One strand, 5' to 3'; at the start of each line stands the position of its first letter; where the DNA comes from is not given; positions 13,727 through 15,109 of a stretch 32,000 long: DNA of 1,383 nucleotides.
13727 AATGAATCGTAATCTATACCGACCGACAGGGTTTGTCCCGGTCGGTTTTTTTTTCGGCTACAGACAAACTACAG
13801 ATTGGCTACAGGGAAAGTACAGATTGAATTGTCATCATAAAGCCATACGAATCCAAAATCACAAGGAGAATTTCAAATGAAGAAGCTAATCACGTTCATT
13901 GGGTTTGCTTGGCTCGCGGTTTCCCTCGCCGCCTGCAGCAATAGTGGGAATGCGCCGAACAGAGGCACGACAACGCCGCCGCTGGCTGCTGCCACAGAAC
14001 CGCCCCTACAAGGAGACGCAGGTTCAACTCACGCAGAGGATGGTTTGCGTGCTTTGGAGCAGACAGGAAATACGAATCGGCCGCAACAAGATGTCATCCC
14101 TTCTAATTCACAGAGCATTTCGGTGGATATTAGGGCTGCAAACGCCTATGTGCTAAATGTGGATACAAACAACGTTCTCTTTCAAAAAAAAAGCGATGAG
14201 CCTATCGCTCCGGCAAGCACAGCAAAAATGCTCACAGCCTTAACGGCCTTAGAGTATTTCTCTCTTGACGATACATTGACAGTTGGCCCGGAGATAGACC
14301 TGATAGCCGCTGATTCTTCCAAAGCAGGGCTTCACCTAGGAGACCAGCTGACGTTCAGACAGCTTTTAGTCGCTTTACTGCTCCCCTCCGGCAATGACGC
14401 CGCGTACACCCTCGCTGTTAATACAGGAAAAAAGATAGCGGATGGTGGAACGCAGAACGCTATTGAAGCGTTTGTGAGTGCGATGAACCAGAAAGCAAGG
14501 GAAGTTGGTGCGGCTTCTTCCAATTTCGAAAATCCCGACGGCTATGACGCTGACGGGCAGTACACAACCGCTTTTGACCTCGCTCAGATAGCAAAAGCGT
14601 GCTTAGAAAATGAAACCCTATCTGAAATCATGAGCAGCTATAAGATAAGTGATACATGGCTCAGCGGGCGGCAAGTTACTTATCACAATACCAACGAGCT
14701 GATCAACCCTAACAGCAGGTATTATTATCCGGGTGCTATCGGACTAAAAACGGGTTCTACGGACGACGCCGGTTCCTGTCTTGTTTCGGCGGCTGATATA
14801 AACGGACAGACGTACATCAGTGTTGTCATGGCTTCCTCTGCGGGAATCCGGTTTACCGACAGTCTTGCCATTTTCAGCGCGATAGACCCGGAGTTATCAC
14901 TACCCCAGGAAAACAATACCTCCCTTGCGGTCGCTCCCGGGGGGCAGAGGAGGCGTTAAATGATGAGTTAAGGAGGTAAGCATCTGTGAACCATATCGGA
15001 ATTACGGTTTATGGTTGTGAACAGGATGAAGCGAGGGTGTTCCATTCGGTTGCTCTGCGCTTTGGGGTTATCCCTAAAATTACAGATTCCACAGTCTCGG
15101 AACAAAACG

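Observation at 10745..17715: Chromosomal van island with a mosaic gene set: VanB-like regulators, VanA/VanF-like ligase, VanZ, and a serine DD-carboxypeptidase in place of VanY/VanW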

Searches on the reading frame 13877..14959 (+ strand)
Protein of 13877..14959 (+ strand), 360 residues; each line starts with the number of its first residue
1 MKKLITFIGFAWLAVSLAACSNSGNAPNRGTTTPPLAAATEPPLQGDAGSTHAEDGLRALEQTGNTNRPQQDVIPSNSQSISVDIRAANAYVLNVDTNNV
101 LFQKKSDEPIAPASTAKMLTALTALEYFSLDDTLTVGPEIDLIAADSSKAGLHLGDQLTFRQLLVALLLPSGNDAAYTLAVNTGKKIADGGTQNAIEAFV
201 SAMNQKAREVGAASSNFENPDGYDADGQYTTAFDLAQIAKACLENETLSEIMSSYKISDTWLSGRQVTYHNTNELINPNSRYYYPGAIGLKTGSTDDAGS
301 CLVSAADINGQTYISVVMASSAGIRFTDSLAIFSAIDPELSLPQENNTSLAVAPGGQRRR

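Call 3: search_protein_families(library=ncbifam, proteins=[window:13877-14959:+], max_evalue=0.00001)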
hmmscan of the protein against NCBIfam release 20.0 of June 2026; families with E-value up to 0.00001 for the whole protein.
window:13877-14959:+ (360 aa): 7 families
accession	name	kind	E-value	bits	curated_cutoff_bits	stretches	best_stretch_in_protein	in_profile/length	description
NF000471.1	vanY_of_D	exception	4.2e-108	361.7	625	1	57-336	69-351/354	transpeptidase-like D-Ala-D-Ala carboxypeptidase VanY-D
NF008489.0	PRK11397.1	equivalog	5.1e-23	81.4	610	1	82-321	32-263/389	serine-type D-Ala-D-Ala carboxypeptidase DacD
NF008668.0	PRK11669.1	equivalog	1e-21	77.4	294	1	79-319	35-262/316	D-alanyl-D-alanine endopeptidase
NF008059.0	PRK10793.1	equivalog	5.3e-19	68.2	694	1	87-321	45-272/403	D-alanyl-D-alanine carboxypeptidase DacA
NF007445.0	PRK10001.1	equivalog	8.1e-19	67.7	765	1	81-330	35-275/400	serine-type D-Ala-D-Ala carboxypeptidase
NF038258.2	PBP4_Staph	exception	7.4e-16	57.9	500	1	68-301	22-261/366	penicillin-binding protein PBP4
NF038273.1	strep_PBP3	exception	1.5e-14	53.8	490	1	82-336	23-281/407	D-alanyl-D-alanine carboxypeptidase PBP3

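Call 4: search_protein_families(library=pfam, proteins=[window:13877-14959:+], max_evalue=0.00001)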
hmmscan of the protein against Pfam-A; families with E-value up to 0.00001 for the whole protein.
window:13877-14959:+ (360 aa): 3 families
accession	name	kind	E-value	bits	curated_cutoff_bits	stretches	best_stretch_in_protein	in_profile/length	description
PF00768.25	Peptidase_S11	-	1e-40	140.2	27.6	1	82-320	8-237/239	D-alanyl-D-alanine carboxypeptidase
PF02113.21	Peptidase_S13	-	6.3e-08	32.2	22.8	1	90-128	21-59/444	D-Ala-D-Ala carboxypeptidase 3 (S13) family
PF13354.11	Beta-lactamase2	-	2.1e-06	27.7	22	1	90-267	2-169/214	Beta-lactamase enzyme family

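Call 5: find_homologous_proteins(query=window:13877-14959:+, max_evalue=1e-10)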
Query window:13877-14959:+ (360 aa): 2164 proteins with E <= 1e-10 among 8000 candidates; the best 120 are listed.
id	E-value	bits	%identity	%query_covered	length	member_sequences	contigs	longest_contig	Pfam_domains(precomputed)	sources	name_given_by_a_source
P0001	1.0e-230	783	100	100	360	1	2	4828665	PF02113.21,PF00768.26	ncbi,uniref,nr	ncbi:D-alanyl-D-alanine carboxypeptidase family protein [Paenibacillus physcomitrellae]|uniref:Pepti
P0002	5.8e-143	495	68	100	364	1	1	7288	PF02113.21,PF00768.26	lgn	-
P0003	1.0e-138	481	66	100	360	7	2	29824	PF13354.13,PF02113.21,PF00768.26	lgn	-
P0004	3.4e-137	476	64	100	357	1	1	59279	PF13354.13,PF02113.21,PF00768.26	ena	-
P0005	1.4e-136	474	66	96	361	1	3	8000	PF13354.13,PF00768.26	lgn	-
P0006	2.1e-136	473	66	100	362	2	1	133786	PF13354.13,PF02113.21,PF00768.26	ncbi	ncbi:serine hydrolase [Sporobacter termitidis]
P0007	3.4e-135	469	67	94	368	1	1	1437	PF13354.13,PF02113.21,PF00768.26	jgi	jgi:D-alanyl-D-alanine carboxypeptidase (penicillin-binding protein 5/6)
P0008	9.5e-134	464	65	100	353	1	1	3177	PF13354.13,PF02113.21,PF00768.26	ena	-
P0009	3.5e-132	459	62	100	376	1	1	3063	PF13354.13,PF00768.26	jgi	jgi:D-alanyl-D-alanine carboxypeptidase (penicillin-binding protein 5/6)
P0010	9.5e-132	458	69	84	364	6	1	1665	PF02113.21,PF00768.26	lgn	-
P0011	1.0e-131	458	65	97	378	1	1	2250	PF13354.13,PF00768.26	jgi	jgi:D-alanyl-D-alanine carboxypeptidase (penicillin-binding protein 5/6)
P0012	1.3e-130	454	63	100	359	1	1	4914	PF13354.13,PF02113.21,PF00768.26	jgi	jgi:D-alanyl-D-alanine carboxypeptidase (penicillin-binding protein 5/6)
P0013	5.8e-129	449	62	100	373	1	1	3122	PF13354.13,PF00768.26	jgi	jgi:D-alanyl-D-alanine carboxypeptidase (penicillin-binding protein 5/6)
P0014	1.2e-127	444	63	99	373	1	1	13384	PF13354.13,PF02113.21,PF00768.26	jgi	jgi:D-alanyl-D-alanine carboxypeptidase (penicillin-binding protein 5/6)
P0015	1.4e-124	434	62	100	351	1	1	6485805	PF13354.13,PF02113.21,PF00768.26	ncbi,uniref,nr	ncbi:D-alanyl-D-alanine carboxypeptidase family protein [Paenibacillus thiaminolyticus]|uniref:D-ala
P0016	3.1e-123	430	63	100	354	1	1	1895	PF13354.13,PF02113.21,PF00768.26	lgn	-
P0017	2.7e-122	427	75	76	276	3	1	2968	PF13354.13,PF02113.21,PF00768.26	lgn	-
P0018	8.7e-120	418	60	99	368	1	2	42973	PF02113.21,PF00768.26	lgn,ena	-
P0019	6.6e-117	409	67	83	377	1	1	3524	PF13354.13,PF00768.26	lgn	-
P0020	2.9e-114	400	69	78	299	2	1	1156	PF13354.13,PF02113.21,PF00768.26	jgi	jgi:D-alanyl-D-alanine carboxypeptidase (penicillin-binding protein 5/6)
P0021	2.5e-113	397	59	100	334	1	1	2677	PF13354.13,PF00768.26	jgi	jgi:D-alanyl-D-alanine carboxypeptidase (penicillin-binding protein 5/6)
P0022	2.9e-112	394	69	78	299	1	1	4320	PF13354.13,PF02113.21,PF00768.26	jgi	jgi:D-alanyl-D-alanine carboxypeptidase (penicillin-binding protein 5/6)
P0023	1.7e-111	391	62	89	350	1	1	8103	PF13354.13,PF02113.21,PF00768.26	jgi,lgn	jgi:D-alanyl-D-alanine carboxypeptidase (penicillin-binding protein 5/6)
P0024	1.6e-110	388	65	81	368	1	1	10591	PF13354.13,PF02113.21,PF00768.26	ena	-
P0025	3.2e-110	387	58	100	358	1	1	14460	PF13354.13,PF02113.21,PF00768.26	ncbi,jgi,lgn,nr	ncbi:MAG: D-alanyl-D-alanine carboxypeptidase [Oscillospiraceae bacterium]|jgi:D-alanyl-D-alanine ca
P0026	7.2e-110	386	57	100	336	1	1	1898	PF13354.13,PF02113.21,PF00768.26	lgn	-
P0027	1.9e-109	384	59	100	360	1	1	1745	PF13354.13,PF02113.21,PF00768.26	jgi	jgi:D-alanyl-D-alanine carboxypeptidase (penicillin-binding protein 5/6)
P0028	1.8e-108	381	58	100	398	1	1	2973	PF13354.13,PF02113.21,PF00768.26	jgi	jgi:D-alanyl-D-alanine carboxypeptidase (penicillin-binding protein 5/6)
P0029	1.7e-107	378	64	79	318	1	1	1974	PF13354.13,PF00768.26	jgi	jgi:D-alanyl-D-alanine carboxypeptidase (penicillin-binding protein 5/6)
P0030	5.3e-107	376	67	73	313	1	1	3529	PF13354.13,PF02113.21,PF00768.26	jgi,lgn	jgi:D-alanyl-D-alanine carboxypeptidase (penicillin-binding protein 5/6)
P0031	3.4e-106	374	62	83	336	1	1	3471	PF13354.13,PF02113.21,PF00768.26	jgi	-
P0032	7.7e-105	369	69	76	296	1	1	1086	PF13354.13,PF00768.26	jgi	jgi:D-alanyl-D-alanine carboxypeptidase (penicillin-binding protein 5/6)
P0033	3.3e-104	367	67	73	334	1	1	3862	PF13354.13,PF02113.21,PF00768.26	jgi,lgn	jgi:D-alanyl-D-alanine carboxypeptidase (penicillin-binding protein 5/6)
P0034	7.3e-102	359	64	77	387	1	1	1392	PF00768.26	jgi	jgi:D-alanyl-D-alanine carboxypeptidase (penicillin-binding protein 5/6)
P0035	1.8e-100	355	66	71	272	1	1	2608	PF13354.13,PF02113.21,PF00768.26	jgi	jgi:D-alanyl-D-alanine carboxypeptidase (penicillin-binding protein 5/6)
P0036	1.9e-100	355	64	78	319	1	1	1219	PF13354.13,PF02113.21,PF00768.26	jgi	-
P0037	2.0e-100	355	67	72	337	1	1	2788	PF13354.13,PF02113.21,PF00768.26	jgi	jgi:D-alanyl-D-alanine carboxypeptidase (penicillin-binding protein 5/6)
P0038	6.3e-100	353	60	77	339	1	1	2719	PF13354.13,PF00768.26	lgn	-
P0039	5.8e-98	347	63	73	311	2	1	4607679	PF00768.26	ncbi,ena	-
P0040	3.2e-97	344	65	71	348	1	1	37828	PF00768.26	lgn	-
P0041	5.6e-97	343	62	77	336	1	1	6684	PF13354.13,PF00768.26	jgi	jgi:D-alanyl-D-alanine carboxypeptidase (penicillin-binding protein 5/6)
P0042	1.1e-96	342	63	72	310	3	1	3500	PF13354.13,PF02113.21,PF00768.26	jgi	-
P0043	2.1e-96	342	53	93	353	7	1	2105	PF00768.26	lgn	-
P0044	1.1e-95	339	63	72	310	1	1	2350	PF13354.13,PF00768.26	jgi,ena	-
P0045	2.4e-95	338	55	84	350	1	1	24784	PF00768.26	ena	-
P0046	3.6e-95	338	67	69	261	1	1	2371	PF00768.26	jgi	jgi:D-alanyl-D-alanine carboxypeptidase (penicillin-binding protein 5/6)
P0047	4.8e-95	337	63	73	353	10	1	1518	PF00768.26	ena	-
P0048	1.1e-94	336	62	71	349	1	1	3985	PF00768.26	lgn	-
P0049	2.8e-94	335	61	72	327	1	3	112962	PF00768.26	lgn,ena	-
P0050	4.4e-94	334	61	73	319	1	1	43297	PF13354.13,PF02113.21,PF00768.26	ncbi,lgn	-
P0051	7.3e-94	333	58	73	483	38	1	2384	PF02113.21,PF00768.26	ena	-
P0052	9.9e-94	333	62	71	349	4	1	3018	PF02113.21,PF00768.26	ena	-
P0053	1.0e-93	333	58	80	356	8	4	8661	PF02113.21,PF00768.26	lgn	-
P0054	1.2e-93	333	62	71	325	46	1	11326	PF02113.21,PF00768.26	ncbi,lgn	-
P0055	1.4e-93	332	62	71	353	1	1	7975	PF00768.26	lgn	-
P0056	1.8e-93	332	62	71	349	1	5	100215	PF02113.21,PF00768.26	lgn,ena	-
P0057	2.0e-93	332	62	73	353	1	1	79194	PF02113.21,PF00768.26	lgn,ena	-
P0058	3.5e-93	331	57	82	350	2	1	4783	PF13354.13,PF02113.21,PF00768.26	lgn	-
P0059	9.4e-93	330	59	82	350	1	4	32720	PF02113.21,PF00768.26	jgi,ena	-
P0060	1.3e-92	329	62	72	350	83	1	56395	PF13354.13,PF02113.21,PF00768.26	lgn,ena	-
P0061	2.1e-92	328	62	73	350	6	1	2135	PF02113.21,PF00768.26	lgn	-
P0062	2.3e-92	328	63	71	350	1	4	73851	PF13354.13,PF02113.21,PF00768.26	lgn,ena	-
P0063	2.5e-92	328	58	82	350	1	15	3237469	PF02113.21,PF00768.26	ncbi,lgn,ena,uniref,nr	ncbi:hypothetical protein EfsSVR2330_18620 [Enterococcus faecalis]|uniref:transpeptidase-like D-Ala-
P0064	2.7e-92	328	59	78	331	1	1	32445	PF00768.26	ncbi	-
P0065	2.7e-92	328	61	73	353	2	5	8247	PF02113.21,PF00768.26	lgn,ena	-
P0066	2.8e-92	328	58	79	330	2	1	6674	PF00768.26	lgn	-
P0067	2.8e-92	328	62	72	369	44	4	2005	PF00768.26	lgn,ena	-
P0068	3.2e-92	328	60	72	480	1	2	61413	PF04892.18,PF00768.26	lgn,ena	-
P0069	3.3e-92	328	62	73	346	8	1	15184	PF00768.26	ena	-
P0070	3.5e-92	328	59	76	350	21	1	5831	PF00768.26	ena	-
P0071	3.8e-92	328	61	73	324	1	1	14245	PF13354.13,PF00768.26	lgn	-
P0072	3.9e-92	328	62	73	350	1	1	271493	PF13354.13,PF02113.21,PF00768.26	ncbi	ncbi:transpeptidase-like D-Ala-D-Ala carboxypeptidase VanY-D [Robinsoniella peoriensis]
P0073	4.4e-92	327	62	71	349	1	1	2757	PF02113.21,PF00768.26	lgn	-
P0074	5.5e-92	327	55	85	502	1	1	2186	PF04892.18,PF00768.26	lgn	-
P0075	5.7e-92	327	58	76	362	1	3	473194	PF00768.26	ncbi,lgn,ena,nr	ncbi:MAG: transpeptidase-like D-Ala-D-Ala carboxypeptidase VanY-D [Lachnospiraceae bacterium]|nr:tra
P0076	6.1e-92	327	61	73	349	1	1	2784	PF02113.21,PF00768.26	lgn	-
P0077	6.8e-92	327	60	76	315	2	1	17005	PF13354.13,PF02113.21,PF00768.26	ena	-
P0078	7.4e-92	327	60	71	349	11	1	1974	PF02113.21,PF00768.26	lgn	-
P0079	8.7e-92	326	55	78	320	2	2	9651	PF00768.26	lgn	-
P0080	8.8e-92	326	61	73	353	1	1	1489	PF02113.21,PF00768.26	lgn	-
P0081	9.0e-92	326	61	73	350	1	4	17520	PF02113.21,PF00768.26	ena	-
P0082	1.3e-91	326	55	84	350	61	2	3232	PF02113.21,PF00768.26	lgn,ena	-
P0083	2.6e-91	325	59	74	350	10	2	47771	PF02113.21,PF00768.26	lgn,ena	-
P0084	2.9e-91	325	60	72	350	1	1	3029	PF13354.13,PF02113.21,PF00768.26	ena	-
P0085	3.2e-91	325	62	72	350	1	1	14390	PF02113.21,PF00768.26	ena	-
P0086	3.5e-91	324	62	72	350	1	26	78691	PF13354.13,PF02113.21,PF00768.26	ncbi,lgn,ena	-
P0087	3.5e-91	324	62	72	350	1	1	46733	PF13354.13,PF02113.21,PF00768.26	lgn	-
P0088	3.6e-91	324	62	72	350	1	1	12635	PF13354.13,PF02113.21,PF00768.26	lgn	-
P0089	4.2e-91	324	54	84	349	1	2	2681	PF02113.21,PF00768.26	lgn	-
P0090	4.7e-91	324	59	73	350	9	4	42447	PF00768.26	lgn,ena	-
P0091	5.4e-91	324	62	72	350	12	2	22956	PF13354.13,PF02113.21,PF00768.26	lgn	-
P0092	6.8e-91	323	61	72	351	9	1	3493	PF02113.21,PF00768.26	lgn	-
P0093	7.5e-91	323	59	77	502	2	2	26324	PF04892.18,PF00768.26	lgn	-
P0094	8.4e-91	323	55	86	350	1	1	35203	PF13354.13,PF00768.26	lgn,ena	-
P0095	8.6e-91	323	61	72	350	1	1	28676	PF13354.13,PF02113.21,PF00768.26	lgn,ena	-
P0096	9.0e-91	323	58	77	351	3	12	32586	PF02113.21,PF00768.26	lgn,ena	-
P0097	1.0e-90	323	59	76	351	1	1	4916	PF02113.21,PF00768.26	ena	-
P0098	1.0e-90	323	54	83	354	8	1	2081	PF00768.26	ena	-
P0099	1.0e-90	323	60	70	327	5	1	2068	PF02113.21,PF00768.26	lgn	-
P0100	1.1e-90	323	54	86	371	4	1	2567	PF00768.26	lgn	-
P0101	1.1e-90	323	61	72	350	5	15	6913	PF13354.13,PF02113.21,PF00768.26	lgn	-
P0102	1.1e-90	323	61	72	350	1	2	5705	PF13354.13,PF02113.21,PF00768.26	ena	-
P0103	1.2e-90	323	61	72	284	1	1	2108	PF02113.21,PF00768.26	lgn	-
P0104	1.2e-90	323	62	71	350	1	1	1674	PF13354.13,PF02113.21,PF00768.26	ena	-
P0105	1.3e-90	323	60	72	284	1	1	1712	PF13354.13,PF02113.21,PF00768.26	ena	-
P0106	1.4e-90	322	62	71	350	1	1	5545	PF13354.13,PF02113.21,PF00768.26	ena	-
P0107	1.6e-90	322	60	71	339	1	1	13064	PF13354.13,PF00768.26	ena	-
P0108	1.7e-90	322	58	76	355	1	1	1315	PF02113.21,PF00768.26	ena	-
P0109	1.7e-90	322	59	75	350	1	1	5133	PF02113.21,PF00768.26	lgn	-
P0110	1.8e-90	322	59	75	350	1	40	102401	PF02113.21,PF00768.26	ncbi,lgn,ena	-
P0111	1.8e-90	322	62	73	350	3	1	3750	PF02113.21,PF00768.26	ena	-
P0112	2.1e-90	322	61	72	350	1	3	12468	PF13354.13,PF02113.21,PF00768.26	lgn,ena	-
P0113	2.2e-90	322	61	72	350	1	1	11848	PF13354.13,PF02113.21,PF00768.26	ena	-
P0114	2.4e-90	322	56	81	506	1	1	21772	PF04892.18,PF00768.26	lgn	-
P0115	2.5e-90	322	59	73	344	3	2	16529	PF02113.21,PF00768.26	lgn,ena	-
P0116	2.5e-90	322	59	71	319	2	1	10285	PF00768.26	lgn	-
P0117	2.8e-90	321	55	79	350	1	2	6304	PF02113.21,PF00768.26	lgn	-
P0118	3.0e-90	321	61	74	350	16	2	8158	PF00768.26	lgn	-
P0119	3.5e-90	321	60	73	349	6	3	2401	PF02113.21,PF00768.26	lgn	-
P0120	3.6e-90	321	58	75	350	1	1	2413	PF00768.26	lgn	-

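Call 11: find_encoding_contigs(protein=P0015, flank=8000, max_places=2)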
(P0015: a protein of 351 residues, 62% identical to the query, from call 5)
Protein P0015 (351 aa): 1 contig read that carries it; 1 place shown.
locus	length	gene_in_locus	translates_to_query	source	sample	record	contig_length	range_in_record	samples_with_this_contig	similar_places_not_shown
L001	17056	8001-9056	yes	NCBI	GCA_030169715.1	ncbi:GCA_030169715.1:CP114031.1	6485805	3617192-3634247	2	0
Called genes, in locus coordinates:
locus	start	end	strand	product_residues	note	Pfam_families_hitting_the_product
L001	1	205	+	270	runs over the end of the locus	PF05857:TraX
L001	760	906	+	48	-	PF13333:rve_2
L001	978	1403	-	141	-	-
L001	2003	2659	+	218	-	-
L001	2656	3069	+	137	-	-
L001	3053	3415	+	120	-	-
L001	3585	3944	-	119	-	-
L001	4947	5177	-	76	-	PF18430:DBD_HTH (weak)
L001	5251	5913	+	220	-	PF00072:Response_reg, PF00486:Trans_reg_C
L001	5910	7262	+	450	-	PF00512:HisKA (weak), PF02518:HATPase_c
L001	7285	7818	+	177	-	PF04892:VanZ-LLP1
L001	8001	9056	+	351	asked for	PF02113:Peptidase_S13 (weak), PF00768:Peptidase_S11, PF13354:Beta-lactamase2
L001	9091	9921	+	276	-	PF04294:VanW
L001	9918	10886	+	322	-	PF00389:2-Hacid_dh, PF02826:2-Hacid_dh_C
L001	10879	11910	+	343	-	PF01820:Dala_Dala_lig_N, PF02222:ATP-grasp, PF02655:ATP-grasp_3, PF02786:CPSase_L_D2 (weak), PF07478:Dala_Dala_lig_C, PF13535:ATP-grasp_4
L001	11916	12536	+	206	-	PF01427:Peptidase_M15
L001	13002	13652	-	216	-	PF03235:GmrSD_N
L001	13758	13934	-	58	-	PF20529:DUF6744 (weak)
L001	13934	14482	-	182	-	PF20529:DUF6744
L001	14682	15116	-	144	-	-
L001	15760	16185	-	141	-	-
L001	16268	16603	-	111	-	PF15650:Tox-REase-9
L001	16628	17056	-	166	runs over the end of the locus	PF14890:Intein_splicing (faint), PF07591:PT-HINT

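Call 12: find_encoding_contigs(protein=P0006, flank=8000, max_places=2)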
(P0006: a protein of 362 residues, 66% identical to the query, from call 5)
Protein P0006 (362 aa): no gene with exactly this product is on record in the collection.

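Call 14: find_related_loci(query=A1, collection=genome_contigs, flank=9000)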
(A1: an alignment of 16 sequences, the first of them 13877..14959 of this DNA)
Query A1 (360 aa) in genome_contigs; peptide patterns used: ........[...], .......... (x = any residue, [..] = any of these).
600 stretches matched a pattern (row limit reached: there are more); 583 encode a relative of the query (tblastn E <= 1e-3); the best 80 are kept; 80 distinct loci.
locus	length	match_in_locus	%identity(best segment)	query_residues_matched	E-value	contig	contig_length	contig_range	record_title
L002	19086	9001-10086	66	1-360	2e-149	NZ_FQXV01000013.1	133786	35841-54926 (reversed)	Sporobacter termitidis DSM 10068, whole genome shotgun sequence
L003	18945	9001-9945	61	25-359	2e-122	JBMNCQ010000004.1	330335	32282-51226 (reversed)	MAG: Peptococcaceae bacterium isolate Bins.048 NODE_60, whole genome shotgun sequence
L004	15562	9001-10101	58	1-360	2e-112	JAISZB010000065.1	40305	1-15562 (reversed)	MAG: Clostridiales bacterium isolate Nc350_bin65 k119_2928070, whole genome shotgun sequence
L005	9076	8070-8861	58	81-341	6e-100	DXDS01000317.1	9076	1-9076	MAG TPA_asm: Candidatus Blautia avistercoris isolate 5548 CHK77__C564953_L9076_SAMEA104467286, whole genome shotgun sequ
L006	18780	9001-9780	61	80-336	6e-99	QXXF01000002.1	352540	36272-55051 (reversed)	Clostridiales bacterium strain 16 Scaffold2_1, whole genome shotgun sequence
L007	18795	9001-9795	63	76-337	3e-98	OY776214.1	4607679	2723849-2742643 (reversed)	MAG: uncultured Sporobacter sp. isolate 345903d0-cd28-47e6-9f6f-9f74e2cead0e genome assembly, chromosome: 1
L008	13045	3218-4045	58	75-347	6e-98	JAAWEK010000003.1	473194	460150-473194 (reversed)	MAG: Lachnospiraceae bacterium isolate ABMPRH_278_1 k141_1322882, whole genome shotgun sequence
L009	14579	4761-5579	58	78-347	1e-96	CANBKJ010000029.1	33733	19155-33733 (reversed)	MAG TPA_asm: uncultured Lachnoclostridium sp. isolate SRR14862902_bin.27_metawrap_v1.3_MAG genome assembly, contig: NODE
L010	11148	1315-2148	58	64-339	1e-96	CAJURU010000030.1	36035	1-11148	MAG: uncultured Lachnospiraceae bacterium isolate MGBC167004 genome assembly, contig: MGBC167004.30, whole genome shotgu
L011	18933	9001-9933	54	36-347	5e-96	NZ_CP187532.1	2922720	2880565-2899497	Ihubacter sp. rT4E-8 chromosome, complete genome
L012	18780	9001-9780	60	80-336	1e-95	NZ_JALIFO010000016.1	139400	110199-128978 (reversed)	Cuneatibacter sp. NSJ-177 B-1669N-35_ctg00008, whole genome shotgun sequence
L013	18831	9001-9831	57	74-347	3e-95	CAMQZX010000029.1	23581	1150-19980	MAG TPA_asm: uncultured Lachnospiraceae bacterium isolate ERR5647218_bin.4_metawrap_v1.3_MAG genome assembly, contig: NO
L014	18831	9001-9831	58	74-347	2e-94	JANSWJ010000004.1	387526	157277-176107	Blautia schinkii strain DSM 10518 contig_4, whole genome shotgun sequence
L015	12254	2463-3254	58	77-337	3e-93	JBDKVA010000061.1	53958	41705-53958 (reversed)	MAG: Clostridiaceae bacterium isolate 8_bin.75 c_000000351312, whole genome shotgun sequence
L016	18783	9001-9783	59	80-336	5e-92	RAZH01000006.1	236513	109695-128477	Bacterium 1XD42-54 strain 1XD42-54 Scaffold6_1, whole genome shotgun sequence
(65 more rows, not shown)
